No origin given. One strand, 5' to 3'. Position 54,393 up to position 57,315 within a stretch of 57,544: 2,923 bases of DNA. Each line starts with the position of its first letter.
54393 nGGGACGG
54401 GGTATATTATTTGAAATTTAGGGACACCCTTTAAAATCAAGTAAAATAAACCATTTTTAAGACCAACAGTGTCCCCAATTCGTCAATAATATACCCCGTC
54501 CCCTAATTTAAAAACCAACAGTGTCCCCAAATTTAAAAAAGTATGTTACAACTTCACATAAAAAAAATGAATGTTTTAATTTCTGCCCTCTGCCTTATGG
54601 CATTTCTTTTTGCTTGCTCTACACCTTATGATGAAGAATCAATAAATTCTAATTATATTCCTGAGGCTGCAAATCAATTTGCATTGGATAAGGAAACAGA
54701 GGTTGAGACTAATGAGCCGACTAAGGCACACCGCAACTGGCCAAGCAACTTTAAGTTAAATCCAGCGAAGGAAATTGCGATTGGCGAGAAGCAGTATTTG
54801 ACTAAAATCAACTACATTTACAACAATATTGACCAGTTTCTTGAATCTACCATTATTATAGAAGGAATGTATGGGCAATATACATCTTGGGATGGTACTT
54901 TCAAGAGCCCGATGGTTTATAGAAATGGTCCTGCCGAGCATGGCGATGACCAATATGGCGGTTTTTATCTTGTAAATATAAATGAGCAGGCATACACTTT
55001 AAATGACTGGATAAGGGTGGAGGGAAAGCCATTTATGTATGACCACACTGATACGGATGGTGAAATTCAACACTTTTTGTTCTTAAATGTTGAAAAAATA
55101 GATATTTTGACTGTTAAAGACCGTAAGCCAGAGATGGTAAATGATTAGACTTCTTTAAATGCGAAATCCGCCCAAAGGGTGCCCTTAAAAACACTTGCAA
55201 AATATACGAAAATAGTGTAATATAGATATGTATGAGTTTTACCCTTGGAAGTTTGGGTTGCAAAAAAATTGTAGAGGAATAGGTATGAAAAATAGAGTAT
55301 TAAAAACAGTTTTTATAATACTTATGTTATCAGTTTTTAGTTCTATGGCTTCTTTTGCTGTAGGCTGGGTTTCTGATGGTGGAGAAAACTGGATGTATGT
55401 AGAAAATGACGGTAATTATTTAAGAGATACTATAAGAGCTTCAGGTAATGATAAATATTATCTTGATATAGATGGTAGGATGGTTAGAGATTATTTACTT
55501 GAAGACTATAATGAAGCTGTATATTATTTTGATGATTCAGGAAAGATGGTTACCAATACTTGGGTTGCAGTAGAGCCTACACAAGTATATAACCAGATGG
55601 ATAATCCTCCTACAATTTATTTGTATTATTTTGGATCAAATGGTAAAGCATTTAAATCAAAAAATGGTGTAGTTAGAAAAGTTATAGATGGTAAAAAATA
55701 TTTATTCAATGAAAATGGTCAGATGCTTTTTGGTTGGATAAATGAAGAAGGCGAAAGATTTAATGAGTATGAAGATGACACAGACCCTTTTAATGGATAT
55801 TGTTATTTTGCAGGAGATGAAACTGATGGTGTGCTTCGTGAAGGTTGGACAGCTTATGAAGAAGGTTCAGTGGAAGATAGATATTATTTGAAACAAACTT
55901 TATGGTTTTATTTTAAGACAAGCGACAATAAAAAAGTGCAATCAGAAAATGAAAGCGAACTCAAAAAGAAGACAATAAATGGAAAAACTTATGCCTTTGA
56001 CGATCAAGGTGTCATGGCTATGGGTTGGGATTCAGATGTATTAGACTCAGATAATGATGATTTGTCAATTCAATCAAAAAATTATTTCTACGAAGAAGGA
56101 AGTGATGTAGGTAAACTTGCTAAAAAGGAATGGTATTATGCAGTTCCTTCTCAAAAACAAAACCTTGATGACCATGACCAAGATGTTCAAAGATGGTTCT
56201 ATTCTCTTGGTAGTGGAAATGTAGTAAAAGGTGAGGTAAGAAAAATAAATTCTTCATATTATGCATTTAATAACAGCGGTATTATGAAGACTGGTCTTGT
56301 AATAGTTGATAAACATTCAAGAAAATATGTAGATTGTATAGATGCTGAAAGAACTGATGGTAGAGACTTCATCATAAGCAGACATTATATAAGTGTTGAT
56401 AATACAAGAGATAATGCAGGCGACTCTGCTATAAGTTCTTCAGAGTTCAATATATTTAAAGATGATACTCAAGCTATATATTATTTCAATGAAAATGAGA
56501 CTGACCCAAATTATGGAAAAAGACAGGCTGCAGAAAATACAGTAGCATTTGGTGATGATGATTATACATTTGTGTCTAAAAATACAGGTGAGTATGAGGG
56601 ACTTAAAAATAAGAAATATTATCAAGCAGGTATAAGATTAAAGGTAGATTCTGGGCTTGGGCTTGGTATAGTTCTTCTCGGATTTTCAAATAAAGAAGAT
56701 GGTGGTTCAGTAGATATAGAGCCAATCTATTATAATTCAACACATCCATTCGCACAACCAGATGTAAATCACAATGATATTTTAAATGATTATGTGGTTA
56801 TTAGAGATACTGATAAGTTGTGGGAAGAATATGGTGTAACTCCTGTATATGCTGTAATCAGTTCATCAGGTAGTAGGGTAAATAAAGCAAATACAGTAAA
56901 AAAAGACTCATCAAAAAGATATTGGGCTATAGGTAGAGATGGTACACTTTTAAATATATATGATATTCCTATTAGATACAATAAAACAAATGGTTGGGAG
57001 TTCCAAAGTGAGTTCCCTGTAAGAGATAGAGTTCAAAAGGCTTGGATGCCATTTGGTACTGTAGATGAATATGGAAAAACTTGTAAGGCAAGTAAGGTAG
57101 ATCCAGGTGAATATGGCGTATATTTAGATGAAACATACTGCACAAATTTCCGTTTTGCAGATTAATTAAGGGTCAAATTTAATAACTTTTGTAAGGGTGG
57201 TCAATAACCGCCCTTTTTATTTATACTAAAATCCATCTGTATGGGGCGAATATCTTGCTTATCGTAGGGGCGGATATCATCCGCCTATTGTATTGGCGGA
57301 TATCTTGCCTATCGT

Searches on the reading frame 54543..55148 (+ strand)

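Call 7: search_protein_families(library=pfam, proteins=[window:54543-55148:+], max_evalue=0.001)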
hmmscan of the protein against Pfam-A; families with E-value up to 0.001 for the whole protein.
window:54543-55148:+ (201 aa): 1 family
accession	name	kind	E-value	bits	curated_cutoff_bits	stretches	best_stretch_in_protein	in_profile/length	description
PF21537.2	DUF1980_C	-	2.4e-05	24.4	25.9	1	71-170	17-115/141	DUF1980 C-terminal domain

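Call 66: search_protein_families(library=ncbifam, proteins=[window:54543-55148:+], max_evalue=0.001)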
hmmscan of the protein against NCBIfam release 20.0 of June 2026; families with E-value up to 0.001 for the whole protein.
window:54543-55148:+ (201 aa): 1 family
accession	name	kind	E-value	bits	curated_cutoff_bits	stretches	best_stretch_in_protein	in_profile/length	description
TIGR03943.1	TIGR03943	equivalog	3.2e-05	23.4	88.8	0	5-110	53-141/221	TIGR03943 family putative permease subunit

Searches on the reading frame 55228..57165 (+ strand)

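Call 7: search_protein_families(library=pfam, proteins=[window:55228-57165:+], max_evalue=0.001)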
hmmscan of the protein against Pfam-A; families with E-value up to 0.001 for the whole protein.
window:55228-57165:+ (645 aa): 1 family
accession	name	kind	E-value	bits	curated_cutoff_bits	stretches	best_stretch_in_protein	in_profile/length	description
PF19127.6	Choline_bind_3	-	2e-16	60.1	27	1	73-112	8-47/47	Choline-binding repeat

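Call 66: search_protein_families(library=ncbifam, proteins=[window:55228-57165:+], max_evalue=0.001)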
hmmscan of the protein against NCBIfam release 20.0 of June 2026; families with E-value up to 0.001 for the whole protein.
window:55228-57165:+ (645 aa): 1 family
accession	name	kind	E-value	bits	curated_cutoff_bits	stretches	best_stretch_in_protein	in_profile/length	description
TIGR04035.1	glucan_65_rpt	repeat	7.6e-11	42.1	147.7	1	55-116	1-61/64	glucan-binding repeat-containing protein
